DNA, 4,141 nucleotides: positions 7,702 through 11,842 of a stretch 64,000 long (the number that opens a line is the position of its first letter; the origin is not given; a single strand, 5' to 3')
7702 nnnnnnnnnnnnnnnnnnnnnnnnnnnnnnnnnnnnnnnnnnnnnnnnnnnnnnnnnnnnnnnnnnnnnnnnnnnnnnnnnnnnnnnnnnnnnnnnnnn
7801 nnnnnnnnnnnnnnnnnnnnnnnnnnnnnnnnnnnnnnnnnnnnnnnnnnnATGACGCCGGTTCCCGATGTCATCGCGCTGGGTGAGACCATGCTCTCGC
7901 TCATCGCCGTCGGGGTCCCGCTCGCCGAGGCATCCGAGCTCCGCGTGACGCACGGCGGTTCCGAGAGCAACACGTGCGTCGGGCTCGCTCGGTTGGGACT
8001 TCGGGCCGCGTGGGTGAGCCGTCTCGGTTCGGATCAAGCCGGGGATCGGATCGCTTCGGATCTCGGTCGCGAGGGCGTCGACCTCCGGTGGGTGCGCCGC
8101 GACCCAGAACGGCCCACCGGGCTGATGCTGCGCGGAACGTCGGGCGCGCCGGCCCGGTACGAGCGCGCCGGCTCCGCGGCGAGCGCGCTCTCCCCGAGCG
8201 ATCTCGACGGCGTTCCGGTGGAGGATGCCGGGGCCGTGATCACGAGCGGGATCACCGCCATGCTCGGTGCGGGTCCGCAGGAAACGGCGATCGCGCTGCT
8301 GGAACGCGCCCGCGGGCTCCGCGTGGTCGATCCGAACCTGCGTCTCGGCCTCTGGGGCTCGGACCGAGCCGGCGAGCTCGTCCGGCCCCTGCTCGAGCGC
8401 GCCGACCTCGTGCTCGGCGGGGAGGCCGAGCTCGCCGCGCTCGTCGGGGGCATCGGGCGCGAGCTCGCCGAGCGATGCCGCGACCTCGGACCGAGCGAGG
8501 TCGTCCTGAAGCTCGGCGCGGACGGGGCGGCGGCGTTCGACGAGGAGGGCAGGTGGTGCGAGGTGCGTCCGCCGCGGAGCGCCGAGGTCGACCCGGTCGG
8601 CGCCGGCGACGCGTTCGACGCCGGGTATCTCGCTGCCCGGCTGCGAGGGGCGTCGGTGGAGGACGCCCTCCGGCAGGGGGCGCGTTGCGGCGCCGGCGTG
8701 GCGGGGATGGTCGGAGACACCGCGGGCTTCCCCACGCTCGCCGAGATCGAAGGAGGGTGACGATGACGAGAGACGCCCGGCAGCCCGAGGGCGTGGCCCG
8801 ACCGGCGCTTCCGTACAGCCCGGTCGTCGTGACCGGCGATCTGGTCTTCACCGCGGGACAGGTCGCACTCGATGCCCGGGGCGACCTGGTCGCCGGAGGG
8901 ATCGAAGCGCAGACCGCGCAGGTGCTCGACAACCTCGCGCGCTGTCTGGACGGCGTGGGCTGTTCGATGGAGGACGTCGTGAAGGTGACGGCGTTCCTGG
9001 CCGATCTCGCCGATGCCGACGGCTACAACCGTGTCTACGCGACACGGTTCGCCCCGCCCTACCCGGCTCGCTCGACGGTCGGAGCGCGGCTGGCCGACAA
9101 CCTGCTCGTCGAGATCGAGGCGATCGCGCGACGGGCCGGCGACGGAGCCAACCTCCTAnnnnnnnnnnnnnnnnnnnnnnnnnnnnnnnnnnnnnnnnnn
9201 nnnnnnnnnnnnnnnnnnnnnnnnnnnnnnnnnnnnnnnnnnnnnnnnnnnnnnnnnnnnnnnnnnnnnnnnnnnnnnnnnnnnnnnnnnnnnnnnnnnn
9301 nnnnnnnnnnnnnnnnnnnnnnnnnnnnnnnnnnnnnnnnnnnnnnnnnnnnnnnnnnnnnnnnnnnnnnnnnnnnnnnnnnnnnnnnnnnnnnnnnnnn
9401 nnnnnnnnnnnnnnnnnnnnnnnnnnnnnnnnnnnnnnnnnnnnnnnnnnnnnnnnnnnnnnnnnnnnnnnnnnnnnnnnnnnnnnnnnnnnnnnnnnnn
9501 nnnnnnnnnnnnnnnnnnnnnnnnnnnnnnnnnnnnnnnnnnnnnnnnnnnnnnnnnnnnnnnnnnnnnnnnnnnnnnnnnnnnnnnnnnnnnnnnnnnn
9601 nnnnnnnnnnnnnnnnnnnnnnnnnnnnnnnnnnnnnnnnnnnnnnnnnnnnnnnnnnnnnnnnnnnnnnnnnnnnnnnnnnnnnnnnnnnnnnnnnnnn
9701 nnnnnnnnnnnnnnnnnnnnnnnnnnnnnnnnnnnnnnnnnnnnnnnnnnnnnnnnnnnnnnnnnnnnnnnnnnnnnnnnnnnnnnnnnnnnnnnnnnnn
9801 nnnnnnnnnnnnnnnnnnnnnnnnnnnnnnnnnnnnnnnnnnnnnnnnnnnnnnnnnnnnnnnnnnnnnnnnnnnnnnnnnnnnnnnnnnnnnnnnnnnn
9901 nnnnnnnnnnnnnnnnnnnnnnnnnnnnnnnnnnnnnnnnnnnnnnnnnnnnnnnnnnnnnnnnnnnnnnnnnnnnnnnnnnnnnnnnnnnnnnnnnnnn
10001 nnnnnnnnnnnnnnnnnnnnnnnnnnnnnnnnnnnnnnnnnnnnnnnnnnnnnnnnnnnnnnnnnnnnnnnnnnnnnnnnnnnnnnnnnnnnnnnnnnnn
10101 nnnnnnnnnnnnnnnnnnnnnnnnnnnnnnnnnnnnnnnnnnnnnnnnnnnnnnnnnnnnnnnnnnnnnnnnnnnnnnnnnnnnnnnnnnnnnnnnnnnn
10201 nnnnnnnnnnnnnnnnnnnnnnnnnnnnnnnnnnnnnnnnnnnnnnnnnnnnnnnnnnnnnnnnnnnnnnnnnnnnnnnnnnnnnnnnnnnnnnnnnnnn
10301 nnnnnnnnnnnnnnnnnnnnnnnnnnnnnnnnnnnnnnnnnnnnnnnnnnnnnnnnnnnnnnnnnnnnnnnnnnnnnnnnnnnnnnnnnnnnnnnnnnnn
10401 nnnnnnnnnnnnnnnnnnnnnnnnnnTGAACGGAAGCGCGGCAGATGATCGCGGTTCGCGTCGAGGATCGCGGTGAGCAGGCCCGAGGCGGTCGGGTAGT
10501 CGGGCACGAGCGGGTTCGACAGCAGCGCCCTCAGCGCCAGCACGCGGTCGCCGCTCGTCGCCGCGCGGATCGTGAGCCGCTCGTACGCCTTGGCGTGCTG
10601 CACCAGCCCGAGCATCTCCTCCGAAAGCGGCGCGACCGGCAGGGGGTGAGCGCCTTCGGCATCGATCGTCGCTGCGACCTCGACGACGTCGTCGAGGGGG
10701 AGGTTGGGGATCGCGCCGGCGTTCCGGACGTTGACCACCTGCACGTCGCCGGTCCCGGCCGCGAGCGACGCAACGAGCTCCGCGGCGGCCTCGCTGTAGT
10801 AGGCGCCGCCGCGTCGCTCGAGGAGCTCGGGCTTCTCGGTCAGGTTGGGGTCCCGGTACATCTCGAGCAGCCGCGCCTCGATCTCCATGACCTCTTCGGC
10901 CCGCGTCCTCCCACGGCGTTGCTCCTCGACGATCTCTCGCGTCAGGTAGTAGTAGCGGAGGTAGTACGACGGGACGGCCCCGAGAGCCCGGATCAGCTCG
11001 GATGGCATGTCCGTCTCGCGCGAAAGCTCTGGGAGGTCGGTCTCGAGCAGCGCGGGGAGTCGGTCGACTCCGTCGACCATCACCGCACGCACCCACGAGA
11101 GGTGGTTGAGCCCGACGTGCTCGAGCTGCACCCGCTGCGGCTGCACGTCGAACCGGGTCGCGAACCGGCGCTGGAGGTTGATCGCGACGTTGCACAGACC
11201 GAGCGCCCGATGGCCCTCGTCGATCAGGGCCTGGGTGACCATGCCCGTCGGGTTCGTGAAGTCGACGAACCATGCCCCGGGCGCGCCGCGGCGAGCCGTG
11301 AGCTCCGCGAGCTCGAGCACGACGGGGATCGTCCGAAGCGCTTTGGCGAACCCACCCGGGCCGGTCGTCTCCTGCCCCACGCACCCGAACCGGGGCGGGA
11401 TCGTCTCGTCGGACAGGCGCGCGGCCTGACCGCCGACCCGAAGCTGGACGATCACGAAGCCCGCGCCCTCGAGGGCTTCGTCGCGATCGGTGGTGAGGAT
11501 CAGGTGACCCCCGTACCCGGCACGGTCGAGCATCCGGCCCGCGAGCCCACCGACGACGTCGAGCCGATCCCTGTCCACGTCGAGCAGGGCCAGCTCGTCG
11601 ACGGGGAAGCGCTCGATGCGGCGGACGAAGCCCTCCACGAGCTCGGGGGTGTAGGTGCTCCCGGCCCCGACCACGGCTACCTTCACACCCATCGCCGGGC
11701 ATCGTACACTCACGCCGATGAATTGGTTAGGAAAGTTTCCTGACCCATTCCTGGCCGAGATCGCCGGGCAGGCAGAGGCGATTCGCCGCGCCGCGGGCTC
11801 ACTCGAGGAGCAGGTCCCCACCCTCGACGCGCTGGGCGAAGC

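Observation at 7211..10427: DSD1-family PLP dehydratase + RidA + KdgK + Eda: predicted deaminating route from an amino-sugar acid to KDPG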

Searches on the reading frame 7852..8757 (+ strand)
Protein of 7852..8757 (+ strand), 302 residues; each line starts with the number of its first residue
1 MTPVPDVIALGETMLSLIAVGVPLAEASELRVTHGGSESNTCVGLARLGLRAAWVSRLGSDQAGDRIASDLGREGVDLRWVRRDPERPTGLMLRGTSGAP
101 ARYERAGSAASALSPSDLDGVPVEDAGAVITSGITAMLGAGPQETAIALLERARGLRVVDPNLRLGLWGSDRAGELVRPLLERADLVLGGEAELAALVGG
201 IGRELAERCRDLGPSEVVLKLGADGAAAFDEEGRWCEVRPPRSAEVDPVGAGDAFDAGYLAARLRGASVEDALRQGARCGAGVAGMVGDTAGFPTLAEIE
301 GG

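Call 14: search_protein_families(library=pfam, proteins=[window:7852-8757:+])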
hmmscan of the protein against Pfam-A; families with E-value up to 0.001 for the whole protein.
window:7852-8757:+ (302 aa): 1 family
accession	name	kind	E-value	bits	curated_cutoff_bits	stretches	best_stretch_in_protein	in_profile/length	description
PF00294.29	PfkB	-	1.1e-44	153.4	25.8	1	6-295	3-301/302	pfkB family carbohydrate kinase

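Call 18: search_protein_families(library=ncbifam, proteins=[window:7852-8757:+], max_evalue=0.00001)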
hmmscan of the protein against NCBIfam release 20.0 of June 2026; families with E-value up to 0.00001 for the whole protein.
window:7852-8757:+ (302 aa): 19 families
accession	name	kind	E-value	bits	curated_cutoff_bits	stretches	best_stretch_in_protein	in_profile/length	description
NF041332.1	KDG_KDGal_kin_Halo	equivalog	1.9e-42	145.8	440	1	6-291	3-299/320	bifunctional 2-dehydro-3-deoxygluconokinase/2-dehydro-3-deoxygalactonokinase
TIGR04382.1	myo_inos_iolC_N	equivalog_domain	1.5e-40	139.4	300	1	6-300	3-306/309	5-dehydro-2-deoxygluconokinase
NF040938.1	KDG_KDGal_kin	equivalog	2.1e-38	132.2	400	1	7-300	1-300/305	bifunctional 2-dehydro-3-deoxygluconokinase/2-dehydro-3-deoxygalactonokinase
NF049991.1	TagKinase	equivalog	3e-30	105.1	420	1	42-300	48-312/321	tagatose kinase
NF041633.1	trifunc_aldol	exception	6.1e-29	100.9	700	1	5-198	242-443/580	KHG/KDPG aldolase/sugar kinase fusion protein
NF047869.1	myo_kin_aldol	exception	2.9e-28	98.6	600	1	6-300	8-328/586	bifunctional 5-dehydro-2-deoxygluconokinase/5-dehydro-2-deoxyphosphogluconate aldolase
NF052444.1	DhDoxglucKinKdgK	equivalog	9.1e-22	77.8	400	1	10-283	6-289/303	2-dehydro-3-deoxygluconokinase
TIGR02152.1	D_ribokin_bact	equivalog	8.1e-20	71.3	299.65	2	180-300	172-297/298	ribokinase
NF053626.1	RibKinHalex1628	equivalog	1.3e-19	70.8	330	1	31-289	34-278/293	ATP-dependent ribose-1-phosphate kinase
NF006957.1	PRK09434.1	equivalog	1.7e-19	70.4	450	1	23-295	16-298/302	fructokinase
NF007321.0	PRK09813.1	equivalog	1.3e-18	67.5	247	1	206-284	178-255/261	fructoselysine 6-kinase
TIGR03168.1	1-PFK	subfamily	8.9e-15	54.4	216.4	1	203-288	202-286/305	hexose kinase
TIGR03828.1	pfkB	equivalog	6e-14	51.8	292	1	204-288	203-286/305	1-phosphofructokinase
NF008353.0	PRK11142.1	equivalog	7.6e-13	48.6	341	1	28-93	32-97/307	ribokinase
NF041134.1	R1P_kin_Thcocales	equivalog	5.7e-12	45.6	500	1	209-277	188-256/291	ADP-dependent ribose-1-phosphate kinase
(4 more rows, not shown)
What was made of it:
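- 7852..8760 (+): kdgK-like PfkB sugar kinase; its start overlaps the eda stop in ATGA. The best NCBIfam models are KDG/KDGal kinases, all below their cutoffs (calls 14, 18).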

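Call 63: search_solved_structures(query=window:7852-8757:+, max_evalue=1e-15)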
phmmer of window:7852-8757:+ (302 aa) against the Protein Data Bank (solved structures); distinct sequences matched with E-value up to 1e-15: 13.
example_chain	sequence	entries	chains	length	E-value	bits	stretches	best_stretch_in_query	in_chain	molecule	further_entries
4du5_A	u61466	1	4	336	2.4e-41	145.4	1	1-300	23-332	PfkB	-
1v19_A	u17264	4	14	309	1.2e-35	126.7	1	6-299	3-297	2-KETO-3-DEOXYGLUCONATE KINASE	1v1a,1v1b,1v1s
2v78_A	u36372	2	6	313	4.2e-26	95.4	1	6-300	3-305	FRUCTOKINASE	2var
1wye_A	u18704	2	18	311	1.7e-24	90.1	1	7-300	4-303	2-keto-3-deoxygluconate kinase | hypothetical fructokinase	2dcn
3hj6_A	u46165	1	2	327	6.2e-20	75.1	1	6-288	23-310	Fructokinase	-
3ewm_A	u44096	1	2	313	5.9e-19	71.9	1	8-267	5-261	Uncharacterized sugar kinase PH1459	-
3gbu_A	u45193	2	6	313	1e-18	71.1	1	8-266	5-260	Uncharacterized sugar kinase PH1459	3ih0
1tyy_A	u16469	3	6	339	3.5e-17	66.1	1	23-291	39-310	putative sugar kinase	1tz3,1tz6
3lhx_A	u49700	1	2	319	5.3e-16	62.2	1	17-280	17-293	Ketodeoxygluconokinase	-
2qcv_A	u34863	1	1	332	5.6e-16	62.1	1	6-300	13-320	Putative 5-dehydro-2-deoxygluconokinase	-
8iwl_A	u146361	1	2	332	6.1e-16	62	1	8-283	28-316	Uncharacterized sugar kinase YdjH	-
4wjm_A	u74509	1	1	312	8.6e-16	61.5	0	29-275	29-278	Ribokinase:Carbohydrate kinase, PfkB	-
4u7x_A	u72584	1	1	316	9e-16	61.5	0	30-275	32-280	Ribokinase:Carbohydrate kinase, PfkB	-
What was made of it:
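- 7852..8760 (+): The best characterised solved relative is T. thermophilus KDG kinase 1V19 (call 63).
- On KdgK (2-dehydro-3-deoxygluconokinase): The best characterised solved relative is the KDG kinase 1V19 at 127 bits (call 63).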

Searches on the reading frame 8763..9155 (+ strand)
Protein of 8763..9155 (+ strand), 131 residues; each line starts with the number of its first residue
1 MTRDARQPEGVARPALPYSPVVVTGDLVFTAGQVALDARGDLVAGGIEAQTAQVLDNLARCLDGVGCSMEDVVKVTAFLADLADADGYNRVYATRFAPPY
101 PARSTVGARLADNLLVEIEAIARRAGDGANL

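Call 14: search_protein_families(library=pfam, proteins=[window:8763-9155:+])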
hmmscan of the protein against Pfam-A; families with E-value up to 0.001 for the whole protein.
window:8763-9155:+ (131 aa): 1 family
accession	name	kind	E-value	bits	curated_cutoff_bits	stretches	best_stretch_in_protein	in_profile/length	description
PF01042.26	Ribonuc_L-PSP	-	1.4e-31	109.4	27.3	1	14-123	7-120/121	Endoribonuclease L-PSP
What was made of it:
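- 8763..9159 (+): ridA. The intended stop is TAG 9157-9159; in this assembly a 1-nt insertion near 9148-9155 shifts the frame, and the ORF runs on to 10448. PF01042 (call 14).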

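Call 18: search_protein_families(library=ncbifam, proteins=[window:8763-9155:+], max_evalue=0.00001)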
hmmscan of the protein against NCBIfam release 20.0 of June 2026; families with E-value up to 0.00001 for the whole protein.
window:8763-9155:+ (131 aa): 3 families
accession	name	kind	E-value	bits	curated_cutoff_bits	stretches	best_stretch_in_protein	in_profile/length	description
TIGR00004.1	TIGR00004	subfamily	1.3e-26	93.2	106.25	1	15-123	13-124/125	Rid family detoxifying hydrolase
TIGR03610.1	RutC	equivalog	1e-17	64.4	169.1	1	1-123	1-125/127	pyrimidine utilization protein C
NF008490.0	PRK11401.1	equivalog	1e-14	54.5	222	1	17-125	16-128/129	enamine/imine deaminase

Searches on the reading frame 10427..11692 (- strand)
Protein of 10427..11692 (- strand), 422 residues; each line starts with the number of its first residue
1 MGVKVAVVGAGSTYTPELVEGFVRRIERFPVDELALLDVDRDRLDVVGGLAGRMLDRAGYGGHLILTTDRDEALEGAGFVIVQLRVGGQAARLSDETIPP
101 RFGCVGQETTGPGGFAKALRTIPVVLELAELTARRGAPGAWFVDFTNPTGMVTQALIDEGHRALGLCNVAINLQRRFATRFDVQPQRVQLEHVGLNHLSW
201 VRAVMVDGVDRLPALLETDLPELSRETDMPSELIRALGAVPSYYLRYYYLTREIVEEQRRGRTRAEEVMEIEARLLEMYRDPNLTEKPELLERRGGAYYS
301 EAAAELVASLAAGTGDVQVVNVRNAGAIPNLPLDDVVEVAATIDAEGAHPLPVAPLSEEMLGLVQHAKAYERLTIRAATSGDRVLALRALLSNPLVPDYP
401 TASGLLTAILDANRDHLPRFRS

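Call 14: search_protein_families(library=pfam, proteins=[window:10427-11692:-])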
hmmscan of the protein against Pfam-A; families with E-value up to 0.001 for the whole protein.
window:10427-11692:- (422 aa): 2 families
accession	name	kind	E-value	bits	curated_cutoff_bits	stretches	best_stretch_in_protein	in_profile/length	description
PF11975.13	Glyco_hydro_4C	-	6.8e-55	186.8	24.1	1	193-396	2-211/211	Family 4 glycosyl hydrolase C-terminal domain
PF02056.22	Glyco_hydro_4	-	8.1e-47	159.6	23.2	1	4-178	1-178/183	Family 4 glycosyl hydrolase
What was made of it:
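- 10424..11692 (-): GH4 glycosidase (ChbF / 6-phospho-beta-glucosidase lineage; csnH-like); its stop overlaps the PLP-enzyme start in ATGA. PF02056 + PF11975 (call 14).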

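Call 18: search_protein_families(library=ncbifam, proteins=[window:10427-11692:-], max_evalue=0.00001)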
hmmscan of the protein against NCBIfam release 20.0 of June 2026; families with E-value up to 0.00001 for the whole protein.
window:10427-11692:- (422 aa): 2 families
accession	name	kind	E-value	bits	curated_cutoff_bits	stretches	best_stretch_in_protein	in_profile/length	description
NF011657.0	PRK15076.1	subfamily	3.7e-57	193.9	486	1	3-420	3-429/432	alpha-galactosidase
NF041089.1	alpha_gluc_AglA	equivalog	3.1e-19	69.2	650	1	3-214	1-217/464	alpha-glucosidase AglA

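Call 45: search_solved_structures(query=window:10427-11692:-, max_evalue=1e-10)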
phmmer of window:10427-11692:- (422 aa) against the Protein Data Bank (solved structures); distinct sequences matched with E-value up to 1e-10: 14.
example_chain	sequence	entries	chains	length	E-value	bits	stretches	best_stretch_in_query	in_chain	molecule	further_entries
5c3m_A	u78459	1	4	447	2.4e-102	346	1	3-420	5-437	Putative 6-phospho-beta-glucosidase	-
1s6y_A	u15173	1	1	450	4.5e-100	338.6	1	3-420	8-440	6-phospho-beta-glucosidase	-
1up7_A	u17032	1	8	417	1.9e-78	267.3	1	3-417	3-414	6-PHOSPHO-BETA-GLUCOSIDASE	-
1up6_A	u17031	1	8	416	2.2e-78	267.2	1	3-417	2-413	6-PHOSPHO-BETA-GLUCOSIDASE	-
1up4_A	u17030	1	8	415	2.6e-78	266.9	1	4-417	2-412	6-PHOSPHO-BETA-GLUCOSIDASE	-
1u8x_X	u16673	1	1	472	2.1e-50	175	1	4-419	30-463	Maltose-6'-phosphate glucosidase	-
6wbt_A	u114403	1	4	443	2.3e-45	158.4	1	3-420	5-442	cellulase IBT99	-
6dux_A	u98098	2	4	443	8.3e-43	150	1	4-419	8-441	6-phospho-alpha-glucosidase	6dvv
6vc6_A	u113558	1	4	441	9.9e-40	139.9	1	4-419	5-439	6-phospho-alpha-glucosidase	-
3fef_A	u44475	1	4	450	9e-22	80.7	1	3-217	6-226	Putative glucosidase lplD, ALPHA-GALACTURONIDASE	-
3u95_A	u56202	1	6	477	1.1e-14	57.4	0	4-233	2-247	Glycoside hydrolase, family 4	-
7br4_A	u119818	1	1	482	6.8e-13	51.5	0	3-226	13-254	Alpha-glucosidase, putative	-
1vjt_A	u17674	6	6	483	1.2e-12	50.7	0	3-226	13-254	alpha-glucosidase | Alpha-glucosidase, putative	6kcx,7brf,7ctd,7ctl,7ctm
1obb_A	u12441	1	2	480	9.3e-12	47.7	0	2-226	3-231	ALPHA-GLUCOSIDASE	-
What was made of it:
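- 10424..11692 (-): 5C3M and 1S6Y score 346 and 339 bits (call 45).
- On GH4 glycoside hydrolases (ChbF / 6-phospho-beta-glucosidase branch): 5C3M scores 346 bits (call 45).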
